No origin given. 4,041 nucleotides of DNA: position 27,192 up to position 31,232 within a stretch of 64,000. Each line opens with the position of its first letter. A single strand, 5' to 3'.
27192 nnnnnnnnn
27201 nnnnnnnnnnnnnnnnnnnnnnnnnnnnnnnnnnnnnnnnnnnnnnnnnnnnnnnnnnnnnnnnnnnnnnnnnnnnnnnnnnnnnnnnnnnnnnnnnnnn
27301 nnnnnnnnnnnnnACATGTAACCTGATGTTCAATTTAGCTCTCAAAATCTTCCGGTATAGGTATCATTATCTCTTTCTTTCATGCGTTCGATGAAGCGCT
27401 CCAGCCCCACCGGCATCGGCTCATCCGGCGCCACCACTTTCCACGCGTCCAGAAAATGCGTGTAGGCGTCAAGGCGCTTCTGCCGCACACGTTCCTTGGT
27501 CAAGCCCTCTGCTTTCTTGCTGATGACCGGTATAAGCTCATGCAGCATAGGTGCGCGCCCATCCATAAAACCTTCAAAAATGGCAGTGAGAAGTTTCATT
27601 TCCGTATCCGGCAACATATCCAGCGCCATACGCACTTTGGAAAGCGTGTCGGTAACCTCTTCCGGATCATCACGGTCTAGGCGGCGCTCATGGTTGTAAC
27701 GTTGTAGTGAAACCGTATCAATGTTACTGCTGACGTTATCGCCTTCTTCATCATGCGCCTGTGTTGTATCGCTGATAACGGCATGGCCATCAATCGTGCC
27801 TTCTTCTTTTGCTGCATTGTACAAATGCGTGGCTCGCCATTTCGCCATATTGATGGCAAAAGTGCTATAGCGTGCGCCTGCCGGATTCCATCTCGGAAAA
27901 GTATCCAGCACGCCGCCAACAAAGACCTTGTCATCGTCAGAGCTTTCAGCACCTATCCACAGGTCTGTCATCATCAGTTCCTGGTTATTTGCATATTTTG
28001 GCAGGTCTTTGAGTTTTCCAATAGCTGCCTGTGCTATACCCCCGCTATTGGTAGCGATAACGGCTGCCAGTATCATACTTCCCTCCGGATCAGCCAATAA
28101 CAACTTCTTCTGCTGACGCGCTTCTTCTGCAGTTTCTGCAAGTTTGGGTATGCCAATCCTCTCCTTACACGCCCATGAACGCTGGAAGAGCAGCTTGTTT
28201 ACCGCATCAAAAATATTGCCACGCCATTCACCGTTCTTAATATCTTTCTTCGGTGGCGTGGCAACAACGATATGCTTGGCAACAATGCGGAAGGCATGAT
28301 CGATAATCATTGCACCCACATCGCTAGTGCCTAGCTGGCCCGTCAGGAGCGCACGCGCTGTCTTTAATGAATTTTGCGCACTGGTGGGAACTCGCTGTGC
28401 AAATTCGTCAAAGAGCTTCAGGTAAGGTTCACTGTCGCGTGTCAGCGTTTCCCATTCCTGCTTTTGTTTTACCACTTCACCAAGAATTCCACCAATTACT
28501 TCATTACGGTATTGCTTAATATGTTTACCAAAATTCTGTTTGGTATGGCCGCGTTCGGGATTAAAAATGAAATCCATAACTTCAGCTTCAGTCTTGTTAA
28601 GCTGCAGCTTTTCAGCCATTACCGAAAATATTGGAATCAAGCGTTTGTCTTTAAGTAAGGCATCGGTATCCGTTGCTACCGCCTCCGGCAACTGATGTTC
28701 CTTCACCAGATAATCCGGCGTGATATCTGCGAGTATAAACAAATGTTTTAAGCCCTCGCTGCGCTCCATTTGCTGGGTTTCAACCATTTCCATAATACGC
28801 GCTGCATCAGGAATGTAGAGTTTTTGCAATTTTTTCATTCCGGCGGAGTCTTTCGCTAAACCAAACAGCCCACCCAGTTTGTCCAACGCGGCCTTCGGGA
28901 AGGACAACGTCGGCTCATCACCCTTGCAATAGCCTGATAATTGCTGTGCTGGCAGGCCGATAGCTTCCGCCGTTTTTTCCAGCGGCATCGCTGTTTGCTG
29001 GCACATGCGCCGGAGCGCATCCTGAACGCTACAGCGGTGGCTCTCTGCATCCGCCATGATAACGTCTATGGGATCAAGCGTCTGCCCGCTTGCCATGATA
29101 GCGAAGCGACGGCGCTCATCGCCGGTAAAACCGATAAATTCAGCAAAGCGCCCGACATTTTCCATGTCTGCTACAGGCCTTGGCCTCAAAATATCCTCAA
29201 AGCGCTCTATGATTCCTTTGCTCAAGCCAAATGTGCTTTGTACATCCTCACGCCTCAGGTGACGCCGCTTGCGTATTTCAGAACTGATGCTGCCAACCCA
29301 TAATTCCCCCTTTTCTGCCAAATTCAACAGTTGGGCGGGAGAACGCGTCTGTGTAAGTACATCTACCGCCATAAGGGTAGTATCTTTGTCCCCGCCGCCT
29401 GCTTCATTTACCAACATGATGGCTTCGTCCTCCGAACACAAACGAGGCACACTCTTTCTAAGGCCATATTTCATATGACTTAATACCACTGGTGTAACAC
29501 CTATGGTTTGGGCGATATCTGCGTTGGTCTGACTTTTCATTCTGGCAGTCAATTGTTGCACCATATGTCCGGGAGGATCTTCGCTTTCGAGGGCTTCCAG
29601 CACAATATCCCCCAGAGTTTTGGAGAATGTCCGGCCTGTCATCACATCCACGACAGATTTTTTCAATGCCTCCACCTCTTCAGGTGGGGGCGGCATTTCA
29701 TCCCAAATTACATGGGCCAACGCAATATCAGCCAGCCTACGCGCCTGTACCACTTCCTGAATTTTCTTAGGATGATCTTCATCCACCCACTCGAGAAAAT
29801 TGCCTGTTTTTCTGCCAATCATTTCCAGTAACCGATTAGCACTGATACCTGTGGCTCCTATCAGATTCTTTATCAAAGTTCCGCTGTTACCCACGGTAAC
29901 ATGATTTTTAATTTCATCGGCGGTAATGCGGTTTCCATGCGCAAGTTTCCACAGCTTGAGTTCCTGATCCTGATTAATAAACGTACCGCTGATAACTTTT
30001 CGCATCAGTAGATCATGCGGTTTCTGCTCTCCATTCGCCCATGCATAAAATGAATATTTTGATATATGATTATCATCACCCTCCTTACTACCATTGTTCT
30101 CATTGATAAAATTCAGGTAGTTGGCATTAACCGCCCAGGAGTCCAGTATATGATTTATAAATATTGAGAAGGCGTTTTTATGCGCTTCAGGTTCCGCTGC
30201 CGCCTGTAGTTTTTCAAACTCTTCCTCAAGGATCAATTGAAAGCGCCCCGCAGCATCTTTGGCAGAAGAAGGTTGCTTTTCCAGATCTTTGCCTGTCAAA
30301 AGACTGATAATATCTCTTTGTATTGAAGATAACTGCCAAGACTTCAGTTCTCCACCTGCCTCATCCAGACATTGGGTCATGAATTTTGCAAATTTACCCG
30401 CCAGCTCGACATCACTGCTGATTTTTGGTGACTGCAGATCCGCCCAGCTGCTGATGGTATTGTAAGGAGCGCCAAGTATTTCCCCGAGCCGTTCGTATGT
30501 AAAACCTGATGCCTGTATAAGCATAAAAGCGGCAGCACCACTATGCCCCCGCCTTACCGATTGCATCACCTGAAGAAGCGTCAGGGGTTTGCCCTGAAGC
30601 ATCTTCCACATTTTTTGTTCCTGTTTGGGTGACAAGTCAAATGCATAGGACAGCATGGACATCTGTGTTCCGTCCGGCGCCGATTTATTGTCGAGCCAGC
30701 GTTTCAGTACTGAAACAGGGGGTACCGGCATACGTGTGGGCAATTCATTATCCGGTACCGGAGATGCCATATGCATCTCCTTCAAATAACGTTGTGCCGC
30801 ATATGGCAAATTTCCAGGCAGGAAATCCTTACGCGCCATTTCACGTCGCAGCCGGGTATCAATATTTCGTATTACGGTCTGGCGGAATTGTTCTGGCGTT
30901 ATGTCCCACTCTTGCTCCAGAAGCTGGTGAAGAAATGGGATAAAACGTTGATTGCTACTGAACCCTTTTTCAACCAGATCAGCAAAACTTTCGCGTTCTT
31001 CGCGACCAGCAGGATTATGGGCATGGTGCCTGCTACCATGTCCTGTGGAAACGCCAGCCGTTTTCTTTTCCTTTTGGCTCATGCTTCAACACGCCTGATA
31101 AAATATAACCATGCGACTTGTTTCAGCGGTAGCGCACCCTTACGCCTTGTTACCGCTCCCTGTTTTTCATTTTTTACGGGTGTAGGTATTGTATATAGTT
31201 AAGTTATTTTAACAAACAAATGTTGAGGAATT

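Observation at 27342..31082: Giant sigma-70-family protein with five tandem XRE-type HTH modules in a ~1000-aa N-terminal extension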

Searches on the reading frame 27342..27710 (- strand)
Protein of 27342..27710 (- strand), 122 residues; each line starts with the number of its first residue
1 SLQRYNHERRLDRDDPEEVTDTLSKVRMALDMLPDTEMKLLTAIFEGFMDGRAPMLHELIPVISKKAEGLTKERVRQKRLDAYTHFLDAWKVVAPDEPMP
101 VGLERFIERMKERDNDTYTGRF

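Call 13: search_protein_families(library=pfam, proteins=[window:27342-27710:-], max_evalue=10)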
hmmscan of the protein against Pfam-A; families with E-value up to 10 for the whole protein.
window:27342-27710:- (122 aa): 0 families

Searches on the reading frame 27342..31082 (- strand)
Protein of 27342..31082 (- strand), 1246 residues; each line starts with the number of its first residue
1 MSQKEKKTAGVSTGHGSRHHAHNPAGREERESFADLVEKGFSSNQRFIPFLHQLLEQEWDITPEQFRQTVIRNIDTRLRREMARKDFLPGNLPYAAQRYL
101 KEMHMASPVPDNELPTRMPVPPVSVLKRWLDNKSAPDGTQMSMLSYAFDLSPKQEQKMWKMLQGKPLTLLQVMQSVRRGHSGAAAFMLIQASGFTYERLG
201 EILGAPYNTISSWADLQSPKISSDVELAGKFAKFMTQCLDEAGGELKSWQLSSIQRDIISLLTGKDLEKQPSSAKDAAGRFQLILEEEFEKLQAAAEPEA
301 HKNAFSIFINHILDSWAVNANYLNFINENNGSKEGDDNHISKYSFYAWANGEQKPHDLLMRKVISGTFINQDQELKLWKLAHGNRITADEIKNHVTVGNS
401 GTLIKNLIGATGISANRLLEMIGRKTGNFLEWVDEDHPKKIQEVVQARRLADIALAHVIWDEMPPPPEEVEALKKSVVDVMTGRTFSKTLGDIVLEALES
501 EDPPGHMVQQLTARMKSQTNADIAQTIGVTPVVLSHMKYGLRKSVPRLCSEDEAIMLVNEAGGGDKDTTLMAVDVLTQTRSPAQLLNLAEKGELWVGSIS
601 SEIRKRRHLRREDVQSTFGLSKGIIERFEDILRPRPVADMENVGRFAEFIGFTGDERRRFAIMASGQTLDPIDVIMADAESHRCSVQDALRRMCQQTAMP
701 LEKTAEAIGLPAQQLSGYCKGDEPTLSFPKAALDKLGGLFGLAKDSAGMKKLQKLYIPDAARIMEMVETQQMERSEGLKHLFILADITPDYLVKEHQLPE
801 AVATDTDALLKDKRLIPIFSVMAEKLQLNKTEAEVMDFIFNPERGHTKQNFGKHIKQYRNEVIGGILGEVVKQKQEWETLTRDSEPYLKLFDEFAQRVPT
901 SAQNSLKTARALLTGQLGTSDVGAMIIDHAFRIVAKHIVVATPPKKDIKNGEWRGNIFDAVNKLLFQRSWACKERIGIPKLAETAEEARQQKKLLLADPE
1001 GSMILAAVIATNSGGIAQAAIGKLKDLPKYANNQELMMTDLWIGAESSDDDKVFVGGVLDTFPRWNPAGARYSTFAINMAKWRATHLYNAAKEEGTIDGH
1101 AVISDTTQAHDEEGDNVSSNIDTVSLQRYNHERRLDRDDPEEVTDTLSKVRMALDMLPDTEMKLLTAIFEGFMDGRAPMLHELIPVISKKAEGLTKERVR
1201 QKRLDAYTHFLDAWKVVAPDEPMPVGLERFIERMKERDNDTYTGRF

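Call 3: search_protein_families(library=pfam, proteins=[window:27342-31082:-], max_evalue=10)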
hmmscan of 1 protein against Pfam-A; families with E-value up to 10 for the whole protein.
window:27342-31082:- (1246 aa): 6 families
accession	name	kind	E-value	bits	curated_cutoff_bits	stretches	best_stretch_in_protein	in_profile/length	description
PF13560.12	HTH_31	-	1.6e-05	25.5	27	2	603-660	9-64/64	Helix-turn-helix domain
PF01381.28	HTH_3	-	0.00031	21.2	23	1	695-727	6-39/55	Helix-turn-helix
PF20432.4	Xre-like-HTH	-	0.0013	19.5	25.8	1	174-214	4-43/63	Antitoxin Xre-like helix-turn-helix domain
PF08281.18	Sigma70_r4_2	-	0.033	14.3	25.7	1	184-213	17-46/54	Sigma-70, region 4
PF22781.2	Sde2_N_Ubi_vert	-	0.037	14.7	27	1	679-703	22-46/75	Vertebrate Splicing regulator sde2, N-terminal ubiquitin domain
PF13443.12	HTH_26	-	0.15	12.8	22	0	690-728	2-40/63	Cro/C1-type HTH DNA-binding domain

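Call 4: search_protein_families(library=ncbifam, proteins=[window:27342-31082:-], max_evalue=10)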
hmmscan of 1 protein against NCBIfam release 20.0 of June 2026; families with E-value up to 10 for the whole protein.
window:27342-31082:- (1246 aa): 2 families
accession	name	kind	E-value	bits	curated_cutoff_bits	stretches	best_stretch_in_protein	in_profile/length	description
NF009199.0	PRK12547.1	subfamily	0.076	12.5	219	1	184-212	119-147/184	RNA polymerase sigma factor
NF009169.0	PRK12516.1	equivalog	0.11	11.9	321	1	184-213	123-152/188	RNA polymerase sigma factor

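Call 5: search_solved_structures(query=window:27342-31082:-, max_evalue=10)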
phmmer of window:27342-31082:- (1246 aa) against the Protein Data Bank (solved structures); distinct sequences matched with E-value up to 10: 1.
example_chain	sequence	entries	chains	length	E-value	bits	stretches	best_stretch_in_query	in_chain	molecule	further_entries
7qjm_A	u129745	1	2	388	0.85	10.3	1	646-718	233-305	alpha/beta-hydrolase (202)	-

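Call 6: find_homologous_proteins(query=window:27342-31082:-)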
Query window:27342-31082:- (1246 aa): 4 proteins with E <= 0.001 among 8000 candidates.
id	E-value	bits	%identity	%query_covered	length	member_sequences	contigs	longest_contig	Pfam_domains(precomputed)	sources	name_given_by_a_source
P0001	0.0e+0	2592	100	92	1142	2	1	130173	PF13560.13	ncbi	-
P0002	0.0e+0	1605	60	95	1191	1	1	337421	PF20432.5,PF01381.29,PF13560.13,PF13443.13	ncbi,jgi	jgi:transcriptional regulator with XRE-family HTH domain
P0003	0.0e+0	1532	56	100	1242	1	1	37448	PF20432.5,PF01381.29,PF13560.13,PF13443.13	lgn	-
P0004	0.0e+0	1485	56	95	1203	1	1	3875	PF20432.5,PF01381.29,PF13560.13,PF13443.13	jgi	jgi:transcriptional regulator with XRE-family HTH domain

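Call 7: search_protein_families(library=padloc, proteins=[window:27342-31082:-], max_evalue=0.01)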
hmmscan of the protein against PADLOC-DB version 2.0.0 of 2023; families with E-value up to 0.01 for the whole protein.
window:27342-31082:- (1246 aa): 0 families

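Call 8: search_protein_families(library=phrogs, proteins=[window:27342-31082:-], max_evalue=0.01)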
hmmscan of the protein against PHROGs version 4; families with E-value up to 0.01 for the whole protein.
window:27342-31082:- (1246 aa): 2 families
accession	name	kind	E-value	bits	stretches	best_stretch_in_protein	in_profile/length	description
phrog_4779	-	transcription regulation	3.4e-06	28.5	0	190-219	12-41/98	transcriptional regulator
phrog_8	-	transcription regulation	0.00044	20.8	0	686-805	77-228/346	transcriptional regulator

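Call 10: find_encoding_contigs(protein=P0002, flank=10000, max_places=3)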
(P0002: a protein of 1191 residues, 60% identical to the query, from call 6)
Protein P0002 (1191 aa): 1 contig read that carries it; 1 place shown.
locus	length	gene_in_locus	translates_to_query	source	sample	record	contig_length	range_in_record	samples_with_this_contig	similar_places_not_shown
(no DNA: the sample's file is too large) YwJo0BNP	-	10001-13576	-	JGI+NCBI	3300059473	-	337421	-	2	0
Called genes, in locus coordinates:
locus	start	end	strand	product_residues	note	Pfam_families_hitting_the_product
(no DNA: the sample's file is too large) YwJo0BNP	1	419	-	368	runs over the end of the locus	PF00926:DHBP_synthase, PF00925:GTP_cyclohydro2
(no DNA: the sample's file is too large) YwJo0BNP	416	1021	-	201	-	PF00677:Lum_binding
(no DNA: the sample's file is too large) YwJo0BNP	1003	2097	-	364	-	PF00383:dCMP_cyt_deam_1, PF14437:MafB19-deam, PF01872:RibD_C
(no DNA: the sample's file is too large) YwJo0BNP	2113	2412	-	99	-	-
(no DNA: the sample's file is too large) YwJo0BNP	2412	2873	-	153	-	PF22811:Zn_ribbon_NrdR, PF03477:ATP-cone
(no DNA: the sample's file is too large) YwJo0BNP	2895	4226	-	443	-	PF00464:SHMT, PF00155:Aminotran_1_2, PF01041:DegT_DnrJ_EryC1 (weak)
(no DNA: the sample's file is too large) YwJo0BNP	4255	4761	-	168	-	PF02502:LacAB_rpiB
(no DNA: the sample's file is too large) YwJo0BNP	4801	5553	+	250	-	PF01925:TauE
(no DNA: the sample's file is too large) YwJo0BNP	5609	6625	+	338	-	PF10609:ParA (faint), PF01656:CbiA (weak), PF09140:MipZ, PF13614:AAA_31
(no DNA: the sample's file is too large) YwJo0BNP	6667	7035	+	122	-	PF00226:DnaJ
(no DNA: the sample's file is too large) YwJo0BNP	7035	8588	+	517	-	PF03023:MurJ, PF01554:MatE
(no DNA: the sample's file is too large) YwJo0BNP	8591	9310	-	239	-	-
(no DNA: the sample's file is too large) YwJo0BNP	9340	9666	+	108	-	PF03091:CutA1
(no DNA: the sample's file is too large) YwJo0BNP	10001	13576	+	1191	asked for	PF20432:Xre-like-HTH (faint), PF01381:HTH_3 (faint), PF13443:HTH_26 (faint), PF13560:HTH_31 (faint)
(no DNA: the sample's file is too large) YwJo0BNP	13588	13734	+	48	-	-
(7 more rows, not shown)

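Call 11: find_encoding_contigs(protein=P0003, flank=10000, max_places=3)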
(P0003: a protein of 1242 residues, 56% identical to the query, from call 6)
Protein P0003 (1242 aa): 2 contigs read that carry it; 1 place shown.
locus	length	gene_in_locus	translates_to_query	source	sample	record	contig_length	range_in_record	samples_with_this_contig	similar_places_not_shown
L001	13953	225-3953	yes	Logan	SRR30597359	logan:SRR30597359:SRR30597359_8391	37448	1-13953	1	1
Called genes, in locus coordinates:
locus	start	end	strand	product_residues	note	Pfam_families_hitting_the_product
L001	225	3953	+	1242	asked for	PF20432:Xre-like-HTH (faint), PF01381:HTH_3 (faint), PF13443:HTH_26 (faint), PF13560:HTH_31 (faint)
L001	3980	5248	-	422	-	PF00180:Iso_dh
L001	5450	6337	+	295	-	PF00497:SBP_bac_3 (weak)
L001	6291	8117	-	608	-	-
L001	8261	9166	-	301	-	PF00126:HTH_1, PF03466:LysR_substrate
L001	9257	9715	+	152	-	PF07681:DoxX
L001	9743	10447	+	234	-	PF02678:Pirin, PF17954:Pirin_C_2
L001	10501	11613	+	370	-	PF00724:Oxidored_FMN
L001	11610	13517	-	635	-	-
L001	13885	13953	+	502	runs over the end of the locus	-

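Call 19: find_related_loci(query=A1, collection=genome_contigs, flank=10000)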
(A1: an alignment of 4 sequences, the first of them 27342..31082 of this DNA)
Query A1 (1246 aa) in genome_contigs; peptide patterns used: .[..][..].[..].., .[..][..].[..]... (x = any residue, [..] = any of these).
164 stretches matched a pattern, but none encodes a relative of the query by tblastn (E <= 1e-3).

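Call 21: find_encoding_contigs(protein=P0001, flank=2000, max_places=2)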
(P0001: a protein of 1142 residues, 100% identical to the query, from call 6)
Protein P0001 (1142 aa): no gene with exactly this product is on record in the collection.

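Call 23: list_cluster_members(proteins=[P0001, P0002, P0003])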
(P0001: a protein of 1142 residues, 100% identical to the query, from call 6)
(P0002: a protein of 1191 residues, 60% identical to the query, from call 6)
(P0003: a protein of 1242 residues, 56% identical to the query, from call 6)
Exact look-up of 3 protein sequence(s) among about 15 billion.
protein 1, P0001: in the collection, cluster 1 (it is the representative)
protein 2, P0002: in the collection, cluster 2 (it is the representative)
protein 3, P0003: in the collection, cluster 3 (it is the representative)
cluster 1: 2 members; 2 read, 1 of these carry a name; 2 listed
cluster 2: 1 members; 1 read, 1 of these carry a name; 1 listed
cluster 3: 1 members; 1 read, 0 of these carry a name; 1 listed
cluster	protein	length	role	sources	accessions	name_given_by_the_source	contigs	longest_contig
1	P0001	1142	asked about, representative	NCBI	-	-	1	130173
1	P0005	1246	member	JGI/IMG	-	hypothetical protein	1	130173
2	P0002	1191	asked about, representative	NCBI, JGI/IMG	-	transcriptional regulator with XRE-family HTH domain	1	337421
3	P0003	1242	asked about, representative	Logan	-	-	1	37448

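Call 28: find_homologous_proteins(query=A3)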
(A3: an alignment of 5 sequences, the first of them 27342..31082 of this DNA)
Query A3 (5 sequences) (1246 aa, profile of the alignment): 4 proteins with E <= 0.001 among 8000 candidates.
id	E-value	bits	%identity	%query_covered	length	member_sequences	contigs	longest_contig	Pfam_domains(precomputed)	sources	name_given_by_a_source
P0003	0.0e+0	2121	56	100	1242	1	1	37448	PF20432.5,PF01381.29,PF13560.13,PF13443.13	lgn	-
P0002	0.0e+0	1913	60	95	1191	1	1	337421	PF20432.5,PF01381.29,PF13560.13,PF13443.13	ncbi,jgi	jgi:transcriptional regulator with XRE-family HTH domain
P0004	0.0e+0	1885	56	95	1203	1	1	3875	PF20432.5,PF01381.29,PF13560.13,PF13443.13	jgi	jgi:transcriptional regulator with XRE-family HTH domain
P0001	0.0e+0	1871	100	92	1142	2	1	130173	PF13560.13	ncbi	-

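Call 67: search_dna_similar(query=window:27345-31082:-, collection=plasmids, mode=protein, max_evalue=0.001)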
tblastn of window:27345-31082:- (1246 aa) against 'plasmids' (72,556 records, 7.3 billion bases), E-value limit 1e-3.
No match.

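Call 83: find_related_loci(query=A3, collection=metagenome_contigs, flank=6000)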
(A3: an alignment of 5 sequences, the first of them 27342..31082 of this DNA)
Query A3 (1246 aa) in metagenome_contigs; peptide patterns used: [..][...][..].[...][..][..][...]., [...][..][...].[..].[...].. (x = any residue, [..] = any of these).
450 stretches matched a pattern; 1 encode a relative of the query (tblastn E <= 1e-3); 1 distinct loci.
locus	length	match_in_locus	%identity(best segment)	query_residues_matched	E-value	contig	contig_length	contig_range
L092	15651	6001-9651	36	23-1238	0e+0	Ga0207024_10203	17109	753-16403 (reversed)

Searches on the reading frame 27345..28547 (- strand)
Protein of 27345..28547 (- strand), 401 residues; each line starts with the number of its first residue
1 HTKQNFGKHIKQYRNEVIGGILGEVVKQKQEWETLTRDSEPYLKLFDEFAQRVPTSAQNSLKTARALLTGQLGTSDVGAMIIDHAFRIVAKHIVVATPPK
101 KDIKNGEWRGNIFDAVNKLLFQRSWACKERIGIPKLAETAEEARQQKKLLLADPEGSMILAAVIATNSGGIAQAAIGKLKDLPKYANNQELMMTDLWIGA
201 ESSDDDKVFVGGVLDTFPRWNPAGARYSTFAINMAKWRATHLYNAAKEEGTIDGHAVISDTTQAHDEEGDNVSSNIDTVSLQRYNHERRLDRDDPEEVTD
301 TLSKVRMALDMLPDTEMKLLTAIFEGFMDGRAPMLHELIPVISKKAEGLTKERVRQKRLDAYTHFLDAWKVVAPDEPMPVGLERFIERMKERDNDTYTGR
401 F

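Call 17: search_solved_structures(query=A2, max_evalue=10, show_alignments=3)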
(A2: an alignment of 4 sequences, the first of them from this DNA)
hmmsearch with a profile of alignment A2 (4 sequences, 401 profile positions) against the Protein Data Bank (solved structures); distinct sequences matched with E-value up to 10: 1.
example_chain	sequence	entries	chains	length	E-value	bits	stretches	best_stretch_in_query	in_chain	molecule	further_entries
2r4i_A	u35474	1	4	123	0.16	14.2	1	310-378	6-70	Uncharacterized protein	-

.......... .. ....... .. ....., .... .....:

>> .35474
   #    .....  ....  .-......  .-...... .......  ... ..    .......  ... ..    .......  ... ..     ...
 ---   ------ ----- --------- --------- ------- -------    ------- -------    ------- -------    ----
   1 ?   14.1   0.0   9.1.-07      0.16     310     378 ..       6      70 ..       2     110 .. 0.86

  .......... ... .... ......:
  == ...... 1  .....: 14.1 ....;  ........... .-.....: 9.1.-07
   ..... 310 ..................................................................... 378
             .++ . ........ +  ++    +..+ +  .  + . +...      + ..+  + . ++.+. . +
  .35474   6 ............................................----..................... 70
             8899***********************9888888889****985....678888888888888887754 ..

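Call 25: predict_structure(alignment_id=A2)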
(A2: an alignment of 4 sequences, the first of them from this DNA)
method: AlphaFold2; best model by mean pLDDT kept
length: 401 residues; sequences in the alignment: 4
mean_pLDDT: 52.7   pTM: 0.44
mean pLDDT of the five models: 52.7, 52.6, 51.7, 49.0, 48.2
residues with pLDDT >= 90: 11; 70-90: 88; 50-70: 105; < 50: 197
segments of 3 or more residues with pLDDT < 50: 1-29, 101-108, 139-141, 169-182, 189-299, 326-349, 396-401
pLDDT, mean of each block of 10 residues (from residue 1): 29 35 44 65 90 87 90 66 77 65 43 78 81 64 62 77 61 46 48 37 28 28 34 34 35 27 24 28 29 40 56 58 49 36 41 65 73 66 62 52 34
secondary structure, 60 per line:
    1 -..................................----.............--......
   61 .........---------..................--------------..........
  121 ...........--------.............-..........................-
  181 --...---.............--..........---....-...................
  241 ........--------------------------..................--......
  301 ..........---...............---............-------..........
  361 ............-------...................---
elements in order: H2-35 H40-52 H55-69 H79-96 H111-131 H140-152 H154-179 H189-201 H204-213 H217-220 H222-248 H275-292 H295-310 H314-328 H332-343 H351-372 H380-398

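Call 26: search_protein_representatives(alignment_id=A2)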
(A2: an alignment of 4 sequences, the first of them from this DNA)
Query: 4 sequences, 401 profile positions. Proteins with E-value up to 0.001 (for the whole library): 8; up to 1e-10: 8; up to 1e-30: 4. The best 8 are listed.
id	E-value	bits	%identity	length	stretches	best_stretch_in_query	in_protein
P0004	2.4e-208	708.5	-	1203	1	1-341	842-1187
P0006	2.5e-70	254.0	-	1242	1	4-393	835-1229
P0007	1.6e-67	244.7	-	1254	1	6-393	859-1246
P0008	2.5e-65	237.5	-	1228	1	5-392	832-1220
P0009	1.9e-23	99.6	-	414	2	48-202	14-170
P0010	4.5e-18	81.9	-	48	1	354-401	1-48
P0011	2.3e-13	66.4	-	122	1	9-123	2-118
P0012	3.7e-12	62.4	-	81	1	323-400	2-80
